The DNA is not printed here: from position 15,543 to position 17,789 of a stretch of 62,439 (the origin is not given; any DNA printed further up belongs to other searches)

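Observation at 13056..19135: Orphan complex-I/Mrp-like membrane module with apparently dead proton-channel residues, co-operonic with two secreted glycoproteins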

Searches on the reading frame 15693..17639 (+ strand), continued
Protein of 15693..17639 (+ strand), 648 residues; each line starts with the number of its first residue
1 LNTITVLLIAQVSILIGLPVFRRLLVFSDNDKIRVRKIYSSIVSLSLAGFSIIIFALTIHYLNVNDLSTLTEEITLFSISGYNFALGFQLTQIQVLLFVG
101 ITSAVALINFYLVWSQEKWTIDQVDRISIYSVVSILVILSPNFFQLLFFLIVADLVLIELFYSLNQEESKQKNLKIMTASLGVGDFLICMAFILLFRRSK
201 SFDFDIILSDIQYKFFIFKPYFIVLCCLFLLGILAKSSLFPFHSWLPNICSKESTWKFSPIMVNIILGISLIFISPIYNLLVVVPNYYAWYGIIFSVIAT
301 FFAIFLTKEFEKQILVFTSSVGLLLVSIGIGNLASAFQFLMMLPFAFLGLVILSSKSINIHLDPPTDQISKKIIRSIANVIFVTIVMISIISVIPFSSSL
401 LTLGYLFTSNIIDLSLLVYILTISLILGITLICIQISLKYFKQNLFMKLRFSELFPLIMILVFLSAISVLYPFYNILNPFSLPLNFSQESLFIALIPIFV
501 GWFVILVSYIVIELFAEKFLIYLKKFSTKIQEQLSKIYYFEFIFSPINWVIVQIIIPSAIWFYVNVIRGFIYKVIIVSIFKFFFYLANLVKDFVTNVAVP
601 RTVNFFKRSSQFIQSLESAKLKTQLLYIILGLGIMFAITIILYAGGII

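Call 73: search_solved_structures(query=A11, max_evalue=0.01, show_alignments=1)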
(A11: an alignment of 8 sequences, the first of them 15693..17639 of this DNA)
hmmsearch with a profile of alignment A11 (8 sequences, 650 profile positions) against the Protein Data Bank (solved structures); distinct sequences matched with E-value up to 0.01: 21.
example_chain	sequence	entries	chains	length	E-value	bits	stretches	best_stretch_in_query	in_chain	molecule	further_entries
6hum_F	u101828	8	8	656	2.4e-21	79.2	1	18-399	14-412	NADH dehydrogenase subunit 5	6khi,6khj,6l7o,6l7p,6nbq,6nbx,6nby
7ar7_L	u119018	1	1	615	3.8e-13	52.1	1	41-438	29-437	NADH-ubiquinone oxidoreductase chain 5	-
7aqq_L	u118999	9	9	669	4.7e-13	51.8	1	41-438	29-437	NADH-ubiquinone oxidoreductase chain 5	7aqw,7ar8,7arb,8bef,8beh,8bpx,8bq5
8e9g_L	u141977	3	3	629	6.8e-13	51.3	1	14-401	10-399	NADH-quinone oxidoreductase, L subunit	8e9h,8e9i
8qby_L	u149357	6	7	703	7.1e-13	51.2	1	41-390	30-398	NADH dehydrogenase subunit L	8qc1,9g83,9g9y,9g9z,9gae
7a23_a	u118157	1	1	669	1.3e-12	50.3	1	41-438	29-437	Nad5m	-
9grx_F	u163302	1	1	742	2.3e-12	49.6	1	32-410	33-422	NAD(P)H-quinone oxidoreductase subunit 5, chloroplastic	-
8e73_5M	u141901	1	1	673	2.8e-12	49.3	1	41-430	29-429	Nad5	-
7wff_F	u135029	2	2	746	3.1e-12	49.1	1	30-409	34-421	NAD(P)H-quinone oxidoreductase subunit 5, chloroplastic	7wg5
7zm7_5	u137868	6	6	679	1.2e-10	43.9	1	16-443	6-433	NADH-ubiquinone oxidoreductase chain 5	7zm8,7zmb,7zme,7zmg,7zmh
7eu3_F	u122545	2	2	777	1.5e-10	43.5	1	15-398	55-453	NAD(P)H-quinone oxidoreductase subunit F | NADH-plastoquinone oxidoreductase subunit 5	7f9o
7z7r_L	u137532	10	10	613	5.2e-10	41.8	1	14-503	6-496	NADH dehydrogenase subunit L | NADH-quinone oxidoreductase subunit L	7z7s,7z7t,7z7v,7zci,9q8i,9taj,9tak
3rko_L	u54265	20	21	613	8.4e-10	41.1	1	14-507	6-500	NADH-QUINONE OXIDOREDUCTASE SUBUNIT L | Proton-translocating NADH-quinone oxidoreductase, chain L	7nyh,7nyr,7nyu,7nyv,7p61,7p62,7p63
6tjv_F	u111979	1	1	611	9.5e-07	31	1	171-401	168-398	NADH dehydrogenase subunit 5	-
8e9g_N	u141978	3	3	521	6e-05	25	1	168-445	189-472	NADH-quinone oxidoreductase subunit N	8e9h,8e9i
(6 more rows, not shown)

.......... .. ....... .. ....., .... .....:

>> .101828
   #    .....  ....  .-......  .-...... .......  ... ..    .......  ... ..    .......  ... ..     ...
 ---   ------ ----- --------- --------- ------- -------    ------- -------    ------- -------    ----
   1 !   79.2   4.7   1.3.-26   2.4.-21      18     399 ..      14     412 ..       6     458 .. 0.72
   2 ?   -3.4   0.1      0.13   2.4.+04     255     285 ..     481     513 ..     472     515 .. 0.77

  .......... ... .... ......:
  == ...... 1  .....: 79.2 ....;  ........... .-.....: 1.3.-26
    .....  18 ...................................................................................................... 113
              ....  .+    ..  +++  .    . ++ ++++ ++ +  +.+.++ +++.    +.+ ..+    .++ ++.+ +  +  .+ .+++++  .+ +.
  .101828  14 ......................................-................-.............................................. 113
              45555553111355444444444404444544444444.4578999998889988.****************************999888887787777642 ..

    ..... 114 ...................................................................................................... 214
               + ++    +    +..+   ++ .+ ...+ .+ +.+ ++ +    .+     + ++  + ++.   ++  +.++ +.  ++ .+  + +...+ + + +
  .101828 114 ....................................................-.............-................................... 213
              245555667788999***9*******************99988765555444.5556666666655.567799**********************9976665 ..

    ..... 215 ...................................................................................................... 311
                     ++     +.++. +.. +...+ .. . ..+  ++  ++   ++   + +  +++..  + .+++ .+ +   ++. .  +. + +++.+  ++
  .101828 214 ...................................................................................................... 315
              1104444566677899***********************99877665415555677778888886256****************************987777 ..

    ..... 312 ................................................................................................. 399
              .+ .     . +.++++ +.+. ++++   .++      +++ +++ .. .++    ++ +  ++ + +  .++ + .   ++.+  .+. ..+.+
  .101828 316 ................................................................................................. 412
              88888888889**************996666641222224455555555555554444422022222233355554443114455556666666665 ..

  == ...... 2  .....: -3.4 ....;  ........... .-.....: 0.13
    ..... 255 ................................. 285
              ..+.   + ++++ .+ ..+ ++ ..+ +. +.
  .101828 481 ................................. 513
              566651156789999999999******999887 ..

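Call 80: find_encoding_contigs(protein=P0007, flank=10000, max_places=2)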
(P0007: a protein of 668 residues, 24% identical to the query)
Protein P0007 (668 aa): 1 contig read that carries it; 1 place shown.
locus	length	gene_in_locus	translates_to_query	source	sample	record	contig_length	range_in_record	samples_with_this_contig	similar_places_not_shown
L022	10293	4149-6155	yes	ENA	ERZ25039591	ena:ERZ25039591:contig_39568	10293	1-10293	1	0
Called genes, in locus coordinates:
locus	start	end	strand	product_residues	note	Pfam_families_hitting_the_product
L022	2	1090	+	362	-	?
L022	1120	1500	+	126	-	PF01568:Molydop_binding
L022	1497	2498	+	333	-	PF00146:NADHdh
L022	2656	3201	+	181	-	PF17179:Fer4_22 (faint), PF14697:Fer4_21 (weak), PF25160:LdpA_Fe-S-bd (faint), PF12797:Fer4_2 (faint), PF13237:Fer4_10, PF12838:Fer4_7, PF13187:Fer4_9 (weak), PF00037:Fer4, +4 more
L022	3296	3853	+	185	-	PF00499:Oxidored_q3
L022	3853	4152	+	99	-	PF00420:Oxidored_q2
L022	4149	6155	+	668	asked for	PF00662:Proton_antipo_N, PF00361:Proton_antipo_M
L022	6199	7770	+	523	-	PF00361:Proton_antipo_M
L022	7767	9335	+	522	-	PF00361:Proton_antipo_M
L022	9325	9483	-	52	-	PF00563:EAL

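Call 100: list_cluster_members(proteins=[P0004, L001:11938-13434:+, L014:14521-16020:+, L019:7657-9156:+, L019:6188-7660:+, L019:4255-6186:+, L014:12566-14521:+])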
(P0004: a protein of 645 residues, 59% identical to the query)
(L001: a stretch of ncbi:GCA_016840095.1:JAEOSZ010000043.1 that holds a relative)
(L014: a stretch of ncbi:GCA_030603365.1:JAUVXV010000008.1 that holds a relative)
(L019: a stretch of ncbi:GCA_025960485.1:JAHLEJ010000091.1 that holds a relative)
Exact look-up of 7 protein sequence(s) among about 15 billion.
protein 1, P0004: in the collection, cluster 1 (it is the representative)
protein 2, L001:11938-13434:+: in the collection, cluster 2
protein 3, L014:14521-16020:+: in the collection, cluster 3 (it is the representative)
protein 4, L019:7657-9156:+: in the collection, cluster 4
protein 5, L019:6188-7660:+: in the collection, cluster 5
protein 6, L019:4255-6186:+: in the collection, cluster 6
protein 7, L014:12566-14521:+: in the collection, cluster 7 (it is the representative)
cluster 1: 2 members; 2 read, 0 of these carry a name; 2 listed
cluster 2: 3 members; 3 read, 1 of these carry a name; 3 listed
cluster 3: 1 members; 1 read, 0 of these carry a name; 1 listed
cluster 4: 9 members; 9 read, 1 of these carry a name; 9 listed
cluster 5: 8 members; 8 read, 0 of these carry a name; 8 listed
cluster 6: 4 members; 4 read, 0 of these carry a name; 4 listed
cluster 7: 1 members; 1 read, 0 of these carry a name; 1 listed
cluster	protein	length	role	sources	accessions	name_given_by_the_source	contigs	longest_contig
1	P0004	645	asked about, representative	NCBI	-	-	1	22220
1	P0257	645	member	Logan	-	-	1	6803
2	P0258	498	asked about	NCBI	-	-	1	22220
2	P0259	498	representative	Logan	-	-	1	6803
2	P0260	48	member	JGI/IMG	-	hypothetical protein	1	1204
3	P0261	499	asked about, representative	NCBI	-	-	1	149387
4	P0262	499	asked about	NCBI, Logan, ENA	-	-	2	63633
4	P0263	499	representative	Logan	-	-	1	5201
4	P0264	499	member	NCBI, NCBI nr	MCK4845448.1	MAG: hypothetical protein KAS95_07230 [Candidatus Heimdallarchaeota archaeon] | hypothetical protein [Candidatus Heimdallarchaeota archaeon]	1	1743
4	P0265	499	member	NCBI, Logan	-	-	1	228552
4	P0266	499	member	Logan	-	-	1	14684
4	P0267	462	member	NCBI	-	-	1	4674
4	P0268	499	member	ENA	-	-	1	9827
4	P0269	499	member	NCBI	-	-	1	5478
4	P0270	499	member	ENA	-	-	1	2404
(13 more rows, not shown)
